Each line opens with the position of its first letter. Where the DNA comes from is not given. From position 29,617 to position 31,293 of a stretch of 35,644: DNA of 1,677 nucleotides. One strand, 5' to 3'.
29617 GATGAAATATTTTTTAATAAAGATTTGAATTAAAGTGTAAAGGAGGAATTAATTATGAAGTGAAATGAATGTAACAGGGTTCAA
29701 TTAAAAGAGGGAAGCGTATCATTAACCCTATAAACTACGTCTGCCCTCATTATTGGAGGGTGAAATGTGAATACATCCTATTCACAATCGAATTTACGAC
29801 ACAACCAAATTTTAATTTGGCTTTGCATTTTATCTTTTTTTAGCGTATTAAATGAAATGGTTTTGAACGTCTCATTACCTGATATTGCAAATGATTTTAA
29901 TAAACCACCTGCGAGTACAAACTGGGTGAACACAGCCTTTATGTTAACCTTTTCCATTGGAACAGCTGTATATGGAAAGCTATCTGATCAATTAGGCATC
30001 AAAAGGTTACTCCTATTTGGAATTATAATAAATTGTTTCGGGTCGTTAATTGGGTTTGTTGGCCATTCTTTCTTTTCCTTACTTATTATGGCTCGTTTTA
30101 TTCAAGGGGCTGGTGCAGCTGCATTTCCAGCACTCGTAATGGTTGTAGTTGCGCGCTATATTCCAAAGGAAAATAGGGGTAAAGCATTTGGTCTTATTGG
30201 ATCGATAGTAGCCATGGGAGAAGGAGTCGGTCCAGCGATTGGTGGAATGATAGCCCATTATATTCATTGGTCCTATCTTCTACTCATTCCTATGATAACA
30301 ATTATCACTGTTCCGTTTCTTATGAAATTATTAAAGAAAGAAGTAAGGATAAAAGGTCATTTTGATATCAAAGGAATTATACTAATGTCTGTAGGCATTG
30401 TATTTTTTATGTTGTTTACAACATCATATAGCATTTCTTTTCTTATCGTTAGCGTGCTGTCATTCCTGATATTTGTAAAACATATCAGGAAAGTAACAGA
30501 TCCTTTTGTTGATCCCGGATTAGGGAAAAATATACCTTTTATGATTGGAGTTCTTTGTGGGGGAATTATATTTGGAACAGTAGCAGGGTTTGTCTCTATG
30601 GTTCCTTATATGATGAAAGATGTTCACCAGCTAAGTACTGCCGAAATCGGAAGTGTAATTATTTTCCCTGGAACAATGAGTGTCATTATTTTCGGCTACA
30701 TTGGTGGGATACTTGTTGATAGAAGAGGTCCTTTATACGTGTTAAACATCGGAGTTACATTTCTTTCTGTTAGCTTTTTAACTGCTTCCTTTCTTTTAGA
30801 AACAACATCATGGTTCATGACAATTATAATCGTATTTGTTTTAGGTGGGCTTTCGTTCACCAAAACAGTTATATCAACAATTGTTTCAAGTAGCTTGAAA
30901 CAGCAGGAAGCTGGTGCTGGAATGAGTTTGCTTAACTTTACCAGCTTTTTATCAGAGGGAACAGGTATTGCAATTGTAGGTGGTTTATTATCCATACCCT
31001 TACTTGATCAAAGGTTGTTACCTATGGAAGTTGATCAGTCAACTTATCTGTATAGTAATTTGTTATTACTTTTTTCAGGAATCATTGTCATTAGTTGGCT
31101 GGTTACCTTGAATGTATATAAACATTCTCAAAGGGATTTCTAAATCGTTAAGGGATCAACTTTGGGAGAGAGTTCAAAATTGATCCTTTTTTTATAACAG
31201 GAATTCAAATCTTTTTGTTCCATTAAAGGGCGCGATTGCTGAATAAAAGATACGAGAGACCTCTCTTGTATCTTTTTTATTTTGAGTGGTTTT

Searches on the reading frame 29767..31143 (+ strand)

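Call 58: search_protein_families(library=ncbifam, proteins=[window:29767-31143:+], max_evalue=0.00001)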
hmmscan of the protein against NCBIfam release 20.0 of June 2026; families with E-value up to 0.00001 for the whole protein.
window:29767-31143:+ (458 aa): 52 families (the best 25 are shown)
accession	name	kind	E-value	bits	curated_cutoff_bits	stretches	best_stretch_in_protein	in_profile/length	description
NF012185.0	tet_MFS_L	exception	2e-296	983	925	1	1-457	1-457/457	tetracycline efflux MFS transporter Tet(L)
NF012175.1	tet_MFS_L_K_45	equivalog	2.7e-265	880.1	650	1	15-458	1-444/444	Tet(L)/Tet(K)/Tet(45) family tetracycline efflux MFS transporter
NF012184.0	tet_MFS_45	exception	7.3e-245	813.1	975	1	1-455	1-455/458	tetracycline efflux MFS transporter Tet(45)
NF012183.0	tet_MFS_K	exception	2e-183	610.5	925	1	13-458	13-458/459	tetracycline efflux MFS transporter Tet(K)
TIGR00711.1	efflux_EmrB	subfamily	1.1e-41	143.1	230.2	1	17-407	5-407/485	DHA2 family efflux MFS transporter permease subunit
NF012176.0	tet_MFS_38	exception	1.4e-40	139.7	925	1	1-448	1-442/450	tetracycline efflux MFS transporter Tet(38)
NF000218.1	FexA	exception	3.2e-36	125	900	1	24-452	31-473/475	chloramphenicol/florfenicol efflux MFS transporter FexA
NF040856.1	FexB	exception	7.3e-35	120.7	950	1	7-452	6-464/469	chloramphenicol/florfenicol efflux MFS transporter FexB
NF041228.1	BagJ_FevB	exception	6.2e-32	111.2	800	1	34-407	39-416/452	bagremycin/ferroverdin transporter BagJ/FevB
TIGR00710.1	efflux_Bcr_CflA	subfamily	5.1e-31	108.4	200.9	1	14-212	5-202/385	Bcr/CflA family efflux MFS transporter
NF040895.2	MFS_effux_SdrM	equivalog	2.9e-25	89.3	550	1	10-412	2-408/441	multidrug efflux MFS transporter SdrM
NF011571.1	PRK14995.1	subfamily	6.7e-24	84.5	701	1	21-425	12-428/493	SmvA family efflux MFS transporter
NF007799.0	PRK10504.1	subfamily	8.6e-22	77.7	426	1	16-450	11-453/471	multidrug transporter subunit MdtD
NF000391.1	EmrB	exception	8.6e-22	77.5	925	1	15-406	12-416/501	multidrug efflux MFS transporter permease subunit EmrB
NF008314.0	PRK11102.1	equivalog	5.3e-19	68.7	303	1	13-233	9-226/396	Bcr/CflA family multidrug efflux MFS transporter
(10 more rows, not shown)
